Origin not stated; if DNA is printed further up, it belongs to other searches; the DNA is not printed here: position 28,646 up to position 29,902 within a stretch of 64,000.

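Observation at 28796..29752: SLOG/LOG-like nucleotide-binding domain fused to a DEDDh exonuclease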

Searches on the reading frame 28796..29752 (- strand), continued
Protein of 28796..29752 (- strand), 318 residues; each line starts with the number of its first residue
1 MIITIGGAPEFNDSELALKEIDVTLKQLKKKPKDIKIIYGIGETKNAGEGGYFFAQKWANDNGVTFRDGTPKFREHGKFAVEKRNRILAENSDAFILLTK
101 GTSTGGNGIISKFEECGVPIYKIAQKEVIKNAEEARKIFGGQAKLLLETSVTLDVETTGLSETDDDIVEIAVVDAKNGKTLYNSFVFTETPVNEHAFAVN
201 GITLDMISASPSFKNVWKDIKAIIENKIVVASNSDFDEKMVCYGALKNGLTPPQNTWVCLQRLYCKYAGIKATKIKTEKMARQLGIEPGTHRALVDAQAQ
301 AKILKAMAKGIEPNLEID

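Call 70: get_annotated_region(hit=H54, flank=4000)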
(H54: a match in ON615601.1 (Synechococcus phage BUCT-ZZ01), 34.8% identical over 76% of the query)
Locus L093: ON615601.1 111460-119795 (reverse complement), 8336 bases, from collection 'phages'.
description: Synechococcus phage BUCT-ZZ01, complete genome.
organism: Synechococcus phage BUCT-ZZ01 (NCBI taxid 2951202)
taxonomy: Viruses; Duplodnaviria; Heunggongvirae; Uroviricota; Caudoviricetes; Kyanoviridae
host: Synechococcus elongatus PCC 7942 = FACHB-805; source: lake; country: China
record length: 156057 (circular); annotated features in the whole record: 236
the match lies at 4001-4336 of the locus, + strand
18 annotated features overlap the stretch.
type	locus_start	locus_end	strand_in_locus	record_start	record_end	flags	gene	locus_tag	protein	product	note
CDS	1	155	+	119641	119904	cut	-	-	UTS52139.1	hypothetical protein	-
CDS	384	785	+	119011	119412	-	-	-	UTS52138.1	hypothetical protein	-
CDS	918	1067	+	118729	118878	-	-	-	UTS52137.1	hypothetical protein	-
CDS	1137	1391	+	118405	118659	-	-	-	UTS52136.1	hypothetical protein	-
CDS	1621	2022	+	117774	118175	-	-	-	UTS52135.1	hypothetical protein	-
CDS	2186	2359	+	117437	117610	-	-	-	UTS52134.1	hypothetical protein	-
CDS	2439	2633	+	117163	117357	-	-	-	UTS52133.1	hypothetical protein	-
CDS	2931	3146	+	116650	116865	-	-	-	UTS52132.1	hypothetical protein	-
CDS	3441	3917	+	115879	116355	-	-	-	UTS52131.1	hypothetical protein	-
CDS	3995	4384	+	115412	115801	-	-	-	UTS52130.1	hypothetical protein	-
CDS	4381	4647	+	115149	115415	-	-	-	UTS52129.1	hypothetical protein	-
CDS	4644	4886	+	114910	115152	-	-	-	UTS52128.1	hypothetical protein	-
CDS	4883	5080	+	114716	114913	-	-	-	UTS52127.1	hypothetical protein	-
CDS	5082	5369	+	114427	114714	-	-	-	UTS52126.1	hypothetical protein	-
CDS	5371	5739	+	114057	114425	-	-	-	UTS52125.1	hypothetical protein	-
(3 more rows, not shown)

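Call 92: search_protein_families(library=padloc, proteins=[window:28796-29752:-, L006:7574-7993:+], max_evalue=0.01)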
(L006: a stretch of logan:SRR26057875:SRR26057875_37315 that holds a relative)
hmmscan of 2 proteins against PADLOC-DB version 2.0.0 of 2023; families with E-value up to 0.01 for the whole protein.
window:28796-29752:- (318 aa): 4 families
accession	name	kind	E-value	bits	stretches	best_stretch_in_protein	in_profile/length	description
PDLC01247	DEDDh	-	8.5e-28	95.8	1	152-304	2-138/139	"CAS-I,CAS-II,CAS-III,CAS-IV,CAS-V,CAS-VI; associated"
PDLC05027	PDC-S48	-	1.9e-20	71.4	1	153-309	9-168/411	-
PDLC05028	PDC-S48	-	3.3e-18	63.5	1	151-308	21-180/512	-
PDLC00753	Effector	-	1e-06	26.7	1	148-309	6-178/184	Exonuclease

L006:7574-7993:+ (140 aa): 1 family
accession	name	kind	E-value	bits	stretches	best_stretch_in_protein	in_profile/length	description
PDLC03927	PsyrA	-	0.0047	14.1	1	6-67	128-184/398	-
